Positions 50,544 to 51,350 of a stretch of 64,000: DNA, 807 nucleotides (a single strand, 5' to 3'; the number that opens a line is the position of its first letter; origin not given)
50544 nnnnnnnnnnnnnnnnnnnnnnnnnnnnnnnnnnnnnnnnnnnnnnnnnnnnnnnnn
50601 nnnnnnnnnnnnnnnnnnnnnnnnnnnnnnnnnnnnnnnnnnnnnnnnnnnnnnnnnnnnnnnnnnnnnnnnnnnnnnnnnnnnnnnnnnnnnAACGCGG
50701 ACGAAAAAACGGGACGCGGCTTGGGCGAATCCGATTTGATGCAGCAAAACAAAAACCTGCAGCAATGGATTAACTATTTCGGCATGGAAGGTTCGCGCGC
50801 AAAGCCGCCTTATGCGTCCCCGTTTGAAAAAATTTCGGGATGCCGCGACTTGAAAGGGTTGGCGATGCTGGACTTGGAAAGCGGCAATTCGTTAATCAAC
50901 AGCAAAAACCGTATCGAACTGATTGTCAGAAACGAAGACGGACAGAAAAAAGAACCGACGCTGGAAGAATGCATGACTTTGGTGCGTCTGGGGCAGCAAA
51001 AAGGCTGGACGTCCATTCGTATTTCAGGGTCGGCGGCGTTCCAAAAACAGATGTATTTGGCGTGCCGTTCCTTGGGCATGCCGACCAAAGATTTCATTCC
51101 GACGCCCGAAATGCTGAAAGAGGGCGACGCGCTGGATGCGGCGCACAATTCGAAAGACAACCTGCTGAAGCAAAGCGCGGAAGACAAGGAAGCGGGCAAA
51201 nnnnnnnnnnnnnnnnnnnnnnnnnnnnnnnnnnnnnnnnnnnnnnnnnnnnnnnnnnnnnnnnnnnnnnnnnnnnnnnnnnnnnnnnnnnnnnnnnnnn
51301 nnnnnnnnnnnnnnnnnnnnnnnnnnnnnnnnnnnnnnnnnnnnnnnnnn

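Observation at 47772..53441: Giant MORN-variant repeat protein with polyvalent-protein-like C-terminus, translationally linked to a basic coiled-coil partner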

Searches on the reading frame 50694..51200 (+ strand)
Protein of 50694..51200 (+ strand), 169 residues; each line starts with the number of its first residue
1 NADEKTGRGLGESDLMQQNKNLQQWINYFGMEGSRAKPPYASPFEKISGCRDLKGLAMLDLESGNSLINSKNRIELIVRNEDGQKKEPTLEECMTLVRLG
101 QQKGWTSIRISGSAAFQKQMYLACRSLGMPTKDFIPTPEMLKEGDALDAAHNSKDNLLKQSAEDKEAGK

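Call 46: search_dna_similar(query=window:50694-51200:+, collection=plasmids, mode=protein, max_evalue=0.01, max_rows=25, rows=spread)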
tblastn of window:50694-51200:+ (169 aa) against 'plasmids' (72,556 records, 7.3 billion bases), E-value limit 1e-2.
Records with a match: 32; places in all: 32; records where one place covers at least 80% of the query: 0.
Best place of each record, by identity: <60% 32.
By first word of the organism name: Sphingobium 17; Sphingomonas 7; Sphingopyxis 2; uncultured 2; Burkholderia 1; Rhizorhabdus 1; Novosphingobium 1; Xylella 1.
By predicted mobility (MOB-suite, as given by PLSDB): conjugative 22; mobilizable 8; non-mobilizable 2.
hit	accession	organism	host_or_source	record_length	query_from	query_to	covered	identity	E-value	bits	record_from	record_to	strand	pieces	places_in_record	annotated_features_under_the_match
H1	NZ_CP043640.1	Sphingomonas sp. NBWT7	pure culture,soil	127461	60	136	46%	34.1%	6e-3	44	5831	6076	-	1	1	LPD7 domain-containing protein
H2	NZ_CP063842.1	Sphingopyxis granuli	whole organism,river sediment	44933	61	149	53%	29.0%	2e-3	45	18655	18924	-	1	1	LPD7 domain-containing protein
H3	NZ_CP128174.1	Sphingobium baderi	mixed culture,activated sludge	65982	61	149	53%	29.0%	2e-3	45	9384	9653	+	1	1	LPD7 domain-containing protein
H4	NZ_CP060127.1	Sphingobium yanoikuyae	Cell culture,soil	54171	61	149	53%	29.0%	2e-3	45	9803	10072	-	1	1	LPD7 domain-containing protein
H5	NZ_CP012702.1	Sphingopyxis macrogoltabida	whole organism,activated sludge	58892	61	149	53%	29.0%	2e-3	45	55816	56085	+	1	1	LPD7 domain-containing protein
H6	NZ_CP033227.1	Sphingobium yanoikuyae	Mixed culture,wastewater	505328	61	149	53%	29.0%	3e-3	44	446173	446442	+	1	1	LPD7 domain-containing protein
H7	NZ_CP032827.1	Sphingomonas paeninsulae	whole organism,soil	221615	76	151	45%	31.6%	5e-3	44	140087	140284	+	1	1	LPD7 domain-containing protein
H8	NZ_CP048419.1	Sphingomonas insulae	Cell,soil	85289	61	136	45%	31.6%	7e-3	43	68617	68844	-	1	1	LPD7 domain-containing protein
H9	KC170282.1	uncultured bacterium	-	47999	64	136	43%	30.3%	5e-3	44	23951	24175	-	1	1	hypothetical protein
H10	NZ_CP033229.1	Sphingobium yanoikuyae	Mixed culture,wastewater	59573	97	149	31%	41.5%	2e-5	51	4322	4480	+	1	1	LPD7 domain-containing protein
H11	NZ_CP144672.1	Sphingomonas sp. gentR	other,gentamicin working solution ...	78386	97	149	31%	41.5%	2e-5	51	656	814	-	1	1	LPD7 domain-containing protein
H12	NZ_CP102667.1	Sphingobium sp. JS3065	whole organism,chemical plant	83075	97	149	31%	41.5%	2e-5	51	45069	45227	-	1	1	LPD7 domain-containing protein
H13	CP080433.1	Sphingomonas sp. DS-9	-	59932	97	149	31%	41.5%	2e-5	50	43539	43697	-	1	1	record has no annotation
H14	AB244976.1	uncultured bacterium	-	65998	97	149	31%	41.5%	2e-5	50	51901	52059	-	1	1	putative DNA primase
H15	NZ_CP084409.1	Sphingobium sp. CFD-2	cell culture,soil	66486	97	149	31%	41.5%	2e-5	50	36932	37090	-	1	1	LPD7 domain-containing protein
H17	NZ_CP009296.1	Novosphingobium pentaromativorans US6-1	mud sediment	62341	97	149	31%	41.5%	2e-5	50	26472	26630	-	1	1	LPD7 domain-containing protein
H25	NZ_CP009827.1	Xylella fastidiosa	Plum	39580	93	137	27%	35.6%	7e-4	46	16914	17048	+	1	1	LPD7 domain-containing protein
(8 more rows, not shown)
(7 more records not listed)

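Call 48: get_annotated_region(hit=H17, flank=7000)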
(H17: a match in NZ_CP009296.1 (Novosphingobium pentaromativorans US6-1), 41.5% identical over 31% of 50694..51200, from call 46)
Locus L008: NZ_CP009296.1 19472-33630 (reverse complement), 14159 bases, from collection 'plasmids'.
description: Novosphingobium pentaromativorans US6-1 plasmid pLA2, complete sequence
organism: Novosphingobium pentaromativorans US6-1 (NCBI taxid 1088721)
taxonomy: Bacteria; Pseudomonadota; Alphaproteobacteria; Sphingomonadales; Sphingomonadaceae; Novosphingobium; Novosphingobium pentaromativorans; Novosphingobium pentaromativorans US6-1
host: -; source: mud sediment; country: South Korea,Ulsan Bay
typing (MOB-suite, as given by PLSDB): conjugative; replicon rep_cluster_1617; relaxase MOBP; mating-pair formation MPF_T
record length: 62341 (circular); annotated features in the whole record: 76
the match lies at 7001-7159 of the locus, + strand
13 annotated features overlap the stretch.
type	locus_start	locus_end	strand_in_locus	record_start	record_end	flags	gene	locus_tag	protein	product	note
CDS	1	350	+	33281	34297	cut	-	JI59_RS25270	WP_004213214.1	type IV secretion system protein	-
CDS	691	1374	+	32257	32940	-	-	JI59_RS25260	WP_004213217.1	VirB8/TrbF family protein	-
CDS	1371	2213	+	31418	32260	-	-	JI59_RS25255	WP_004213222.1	TrbG/VirB9 family P-type conjugative transfer protein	-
CDS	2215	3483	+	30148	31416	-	virB10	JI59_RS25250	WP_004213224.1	type IV secretion system protein VirB10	-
CDS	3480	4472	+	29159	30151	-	virB11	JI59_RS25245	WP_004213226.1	P-type DNA transfer ATPase VirB11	GO:0044097 - secretion by the type IV secretion system [Evidence IEA]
CDS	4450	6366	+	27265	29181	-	-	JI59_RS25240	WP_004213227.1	type IV secretory system conjugative DNA transfer family protein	-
CDS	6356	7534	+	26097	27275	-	-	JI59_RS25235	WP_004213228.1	LPD7 domain-containing protein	-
CDS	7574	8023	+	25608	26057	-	-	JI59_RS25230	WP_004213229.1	hypothetical protein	-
CDS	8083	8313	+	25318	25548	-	-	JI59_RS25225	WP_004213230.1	hypothetical protein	-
CDS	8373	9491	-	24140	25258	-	-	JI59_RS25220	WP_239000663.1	transposase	-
CDS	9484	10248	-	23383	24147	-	-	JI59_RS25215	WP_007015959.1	IS6 family transposase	-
CDS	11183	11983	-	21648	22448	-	-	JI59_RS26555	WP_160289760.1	hypothetical protein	-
CDS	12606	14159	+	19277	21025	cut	-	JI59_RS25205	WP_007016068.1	hypothetical protein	-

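Call 49: get_annotated_region(hit=H25, flank=7000)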
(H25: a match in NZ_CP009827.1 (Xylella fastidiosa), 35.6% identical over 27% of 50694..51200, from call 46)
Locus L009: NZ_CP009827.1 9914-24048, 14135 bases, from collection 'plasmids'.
description: Xylella fastidiosa strain Pr8x plasmid pXF39, complete sequence
organism: Xylella fastidiosa (NCBI taxid 2371)
taxonomy: Bacteria; Pseudomonadota; Gammaproteobacteria; Lysobacterales; Lysobacteraceae; Xylella; Xylella fastidiosa
host: -; source: Plum; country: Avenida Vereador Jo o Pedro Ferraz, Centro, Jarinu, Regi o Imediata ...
typing (MOB-suite, as given by PLSDB): conjugative; relaxase MOBP; mating-pair formation MPF_T
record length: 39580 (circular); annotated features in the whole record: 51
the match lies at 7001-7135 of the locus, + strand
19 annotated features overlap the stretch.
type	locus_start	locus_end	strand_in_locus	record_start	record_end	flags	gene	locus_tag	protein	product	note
CDS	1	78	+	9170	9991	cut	-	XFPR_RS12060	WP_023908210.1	virB8 family protein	-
CDS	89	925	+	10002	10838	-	virB9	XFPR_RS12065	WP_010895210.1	P-type conjugative transfer protein VirB9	-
CDS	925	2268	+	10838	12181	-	virB10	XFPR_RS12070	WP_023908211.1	type IV secretion system protein VirB10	-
CDS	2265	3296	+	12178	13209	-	virB11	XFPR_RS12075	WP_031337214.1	P-type DNA transfer ATPase VirB11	GO:0044097 - secretion by the type IV secretion system [Evidence IEA]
CDS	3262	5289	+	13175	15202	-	-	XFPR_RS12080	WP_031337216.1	type IV secretory system conjugative DNA transfer family protein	-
CDS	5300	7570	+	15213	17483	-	-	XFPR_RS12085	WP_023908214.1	LPD7 domain-containing protein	-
CDS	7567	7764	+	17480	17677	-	-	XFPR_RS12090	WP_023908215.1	hypothetical protein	-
CDS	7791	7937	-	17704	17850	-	-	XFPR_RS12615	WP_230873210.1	type II toxin-antitoxin system YafQ family toxin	-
CDS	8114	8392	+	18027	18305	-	-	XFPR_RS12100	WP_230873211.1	hypothetical protein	-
CDS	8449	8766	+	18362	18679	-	-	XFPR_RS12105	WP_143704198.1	hypothetical protein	-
CDS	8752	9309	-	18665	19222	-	-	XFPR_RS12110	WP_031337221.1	recombinase family protein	GO:0006310 - DNA recombination [Evidence IEA]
CDS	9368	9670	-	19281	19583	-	-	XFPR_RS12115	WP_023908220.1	hypothetical protein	-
CDS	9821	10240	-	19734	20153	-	-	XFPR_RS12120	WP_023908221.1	putative toxin-antitoxin system toxin component, PIN family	-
CDS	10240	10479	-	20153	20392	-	-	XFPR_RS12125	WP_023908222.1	ribbon-helix-helix domain-containing protein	-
CDS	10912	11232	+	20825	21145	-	-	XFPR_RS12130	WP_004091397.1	type II toxin-antitoxin system RelE/ParE family toxin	GO:0008219 - cell death [Evidence IEA]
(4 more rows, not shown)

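Call 62: find_homologous_proteins(query=A5, max_evalue=0.001)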
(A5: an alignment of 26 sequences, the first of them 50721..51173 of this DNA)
Query A5 (26 sequences) (151 aa, profile of the alignment): 24 proteins with E <= 0.001 among 5334 candidates.
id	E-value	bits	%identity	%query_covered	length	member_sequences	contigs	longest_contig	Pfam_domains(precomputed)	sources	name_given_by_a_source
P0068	1.9e-28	117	-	-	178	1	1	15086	PF18821.7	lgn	-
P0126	5.1e-20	90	25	58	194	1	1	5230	PF18821.7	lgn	-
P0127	1.6e-12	66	34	27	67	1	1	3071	PF18821.7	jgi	jgi:hypothetical protein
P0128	3.3e-12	65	31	24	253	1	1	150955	PF18821.7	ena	-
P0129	4.9e-12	64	31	32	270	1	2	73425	PF18821.7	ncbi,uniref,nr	ncbi:LPD7 domain-containing protein [Methylocystis sp.]|uniref:LPD7 domain-containing protein n=1 Ta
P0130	6.7e-12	64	29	28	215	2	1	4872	PF18821.7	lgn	-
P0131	1.3e-11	63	35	28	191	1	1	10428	PF18821.7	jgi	jgi:hypothetical protein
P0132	3.4e-11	61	29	28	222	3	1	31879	PF18821.7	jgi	jgi:hypothetical protein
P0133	5.4e-11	61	34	39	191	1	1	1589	PF18821.7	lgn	-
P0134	8.4e-11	60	32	31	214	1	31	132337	PF18821.7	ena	-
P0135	1.5e-10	59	35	32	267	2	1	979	PF18821.7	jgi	jgi:putative DNA primase/helicase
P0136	1.5e-10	59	33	28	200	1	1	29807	PF18821.7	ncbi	-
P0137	2.0e-10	59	31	28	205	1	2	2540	PF18821.7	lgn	-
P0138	3.1e-10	58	26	35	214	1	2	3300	PF18821.7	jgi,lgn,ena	jgi:hypothetical protein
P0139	1.5e-9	56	31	28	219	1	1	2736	PF18821.7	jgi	-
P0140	3.1e-9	55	30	40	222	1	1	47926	PF18821.7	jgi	jgi:hypothetical protein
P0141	5.0e-9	54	27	32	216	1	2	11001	PF18821.7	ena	-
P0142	5.3e-9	54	23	57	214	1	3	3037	PF18821.7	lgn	-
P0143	6.6e-9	54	31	39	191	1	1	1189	PF18821.7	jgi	jgi:hypothetical protein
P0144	7.9e-9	54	27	62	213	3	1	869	PF18821.7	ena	-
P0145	8.9e-9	54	31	28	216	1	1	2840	PF18821.7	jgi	jgi:hypothetical protein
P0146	2.9e-8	52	29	28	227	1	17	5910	PF18821.7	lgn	-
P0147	1.1e-6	47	23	35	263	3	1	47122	PF18821.7,PF13560.13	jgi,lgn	jgi:transcriptional regulator with XRE-family HTH domain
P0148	6.6e-6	44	-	-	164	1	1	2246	PF18821.7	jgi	jgi:hypothetical protein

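Call 65: find_related_loci(query=A6, collection=metagenome_contigs, flank=8000)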
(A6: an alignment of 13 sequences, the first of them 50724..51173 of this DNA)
Query A6 (150 aa) in metagenome_contigs; peptide patterns used: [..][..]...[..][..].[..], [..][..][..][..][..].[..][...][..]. (x = any residue, [..] = any of these).
425 stretches matched a pattern; 18 encode a relative of the query (tblastn E <= 1e-3); 18 distinct loci.
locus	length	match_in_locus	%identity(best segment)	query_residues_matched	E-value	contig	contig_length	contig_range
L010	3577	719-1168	99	1-150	3e-104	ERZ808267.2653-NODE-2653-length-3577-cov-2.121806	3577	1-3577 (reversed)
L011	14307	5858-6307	79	1-150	4e-83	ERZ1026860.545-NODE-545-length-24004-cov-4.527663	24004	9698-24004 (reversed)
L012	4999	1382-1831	76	1-150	3e-79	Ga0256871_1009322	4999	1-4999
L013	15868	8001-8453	68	1-150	7e-70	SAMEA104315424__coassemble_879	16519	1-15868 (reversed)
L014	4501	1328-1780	65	2-150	1e-67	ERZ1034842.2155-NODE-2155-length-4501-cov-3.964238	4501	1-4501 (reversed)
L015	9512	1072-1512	65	6-150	2e-64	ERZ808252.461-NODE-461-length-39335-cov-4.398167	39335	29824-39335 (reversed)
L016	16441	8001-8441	64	6-150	3e-64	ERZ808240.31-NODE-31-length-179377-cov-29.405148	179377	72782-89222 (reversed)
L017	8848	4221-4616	40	2-130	9e-33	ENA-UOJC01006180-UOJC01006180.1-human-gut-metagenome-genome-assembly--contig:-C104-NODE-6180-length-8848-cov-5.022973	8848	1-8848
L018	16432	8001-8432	33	2-144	2e-27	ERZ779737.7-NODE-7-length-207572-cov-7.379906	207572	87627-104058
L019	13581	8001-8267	45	53-137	3e-22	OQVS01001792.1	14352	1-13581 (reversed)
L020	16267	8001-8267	45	53-137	4e-22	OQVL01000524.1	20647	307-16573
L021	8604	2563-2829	44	53-137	7e-22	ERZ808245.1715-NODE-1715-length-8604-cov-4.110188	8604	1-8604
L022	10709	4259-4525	44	53-137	8e-22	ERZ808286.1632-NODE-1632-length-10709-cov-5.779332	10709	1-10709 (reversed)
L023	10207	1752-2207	34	4-141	4e-21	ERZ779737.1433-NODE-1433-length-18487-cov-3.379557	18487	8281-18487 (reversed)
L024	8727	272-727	34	4-141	5e-21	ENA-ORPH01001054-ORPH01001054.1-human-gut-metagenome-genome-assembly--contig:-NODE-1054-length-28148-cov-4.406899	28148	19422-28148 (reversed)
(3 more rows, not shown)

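Call 68: search_protein_families(library=pfam, proteins=[L008:6356-7534:+, L009:5300-7570:+], max_evalue=0.001)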
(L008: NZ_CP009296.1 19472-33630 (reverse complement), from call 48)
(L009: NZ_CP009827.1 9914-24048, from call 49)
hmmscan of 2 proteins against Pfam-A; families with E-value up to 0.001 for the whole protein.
L008:6356-7534:+ (392 aa): 1 family
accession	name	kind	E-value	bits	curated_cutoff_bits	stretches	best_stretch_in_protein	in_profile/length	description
PF18821.6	LPD7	-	2e-15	56.9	27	1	173-261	2-86/92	Large polyvalent protein-associated domain 7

L009:5300-7570:+ (756 aa): 1 family
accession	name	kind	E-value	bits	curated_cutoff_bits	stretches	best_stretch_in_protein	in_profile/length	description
PF18821.6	LPD7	-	5.4e-21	74.8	27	1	531-622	5-90/92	Large polyvalent protein-associated domain 7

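Call 83: predict_structure(alignment_id=A7)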
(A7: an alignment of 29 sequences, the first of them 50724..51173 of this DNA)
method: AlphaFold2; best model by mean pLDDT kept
length: 150 residues; sequences in the alignment: 29
mean_pLDDT: 76.2   pTM: 0.69
mean pLDDT of the five models: 76.2, 74.0, 72.0, 69.0, 65.1
residues with pLDDT >= 90: 31; 70-90: 73; 50-70: 34; < 50: 12
segments of 3 or more residues with pLDDT < 50: 28-32, 146-150
pLDDT, mean of each block of 10 residues (from residue 1): 57 64 54 65 76 80 82 86 83 85 92 91 93 87 50
secondary structure, 60 per line:
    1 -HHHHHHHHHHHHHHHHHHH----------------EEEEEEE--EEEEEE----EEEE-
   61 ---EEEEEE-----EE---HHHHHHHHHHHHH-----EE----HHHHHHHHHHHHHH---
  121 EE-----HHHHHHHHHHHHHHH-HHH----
elements in order: H2-20 E37-43 E46-51 E56-59 E64-69 H80-92 H104-117 H128-142

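Call 89: fold_search(model_id=the predicted structure, library=viral)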
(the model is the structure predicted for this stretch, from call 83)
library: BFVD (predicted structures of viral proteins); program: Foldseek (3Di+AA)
matches with E <= 10: 645; with E <= 0.001: 0
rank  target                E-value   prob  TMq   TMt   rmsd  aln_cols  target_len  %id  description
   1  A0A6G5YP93            4.2e-02  0.28  0.19  0.17  16.9       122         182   19  (no name in the UniProt tables at hand)
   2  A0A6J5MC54            5.1e-02  0.21  0.17  0.20  15.9       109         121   14  Uncharacterized protein [uncultured Caudovirales phage]
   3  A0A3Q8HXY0            1.0e-01  0.23  0.20  0.19  11.5       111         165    9  (no name in the UniProt tables at hand)
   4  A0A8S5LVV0            2.2e-01  0.21  0.19  0.25  12.6        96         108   16  Uncharacterized protein [Siphoviridae sp. ctFn287]
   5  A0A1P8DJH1            2.3e-01  0.54  0.26  0.24   8.5        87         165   14  (no name in the UniProt tables at hand)
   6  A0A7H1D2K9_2          2.3e-01  0.18  0.26  0.09  13.6       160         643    9  Polyprotein P1234 (Fragment) [Chikungunya virus]
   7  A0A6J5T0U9            4.2e-01  0.09  0.15  0.13  12.5       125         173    8  Uncharacterized protein [uncultured Caudovirales phage]
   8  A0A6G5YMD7            4.2e-01  0.05  0.14  0.14  13.1       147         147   15  (no name in the UniProt tables at hand)
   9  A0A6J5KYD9            4.4e-01  0.15  0.23  0.06  14.5       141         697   12  Uncharacterized protein [uncultured Caudovirales phage]
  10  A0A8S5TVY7            4.7e-01  0.08  0.16  0.20  13.7       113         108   10  Uncharacterized protein [Siphoviridae sp. ctmxA102]
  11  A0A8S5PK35            4.7e-01  0.08  0.21  0.21  13.5       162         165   13  Uncharacterized protein [Podoviridae sp. ctnCN2]
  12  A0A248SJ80            5.0e-01  0.08  0.17  0.13  13.3       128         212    9  (no name in the UniProt tables at hand)
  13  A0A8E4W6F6            5.3e-01  0.06  0.16  0.13  17.7       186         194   11  Uncharacterized protein [Alteromonas phage vB_AmeP_R8W]
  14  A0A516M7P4            5.6e-01  0.18  0.20  0.34   7.4        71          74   15  (no name in the UniProt tables at hand)
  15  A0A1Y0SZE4            6.0e-01  0.05  0.13  0.07  16.2       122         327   16  Uncharacterized protein [Pseudomonas phage Phabio]
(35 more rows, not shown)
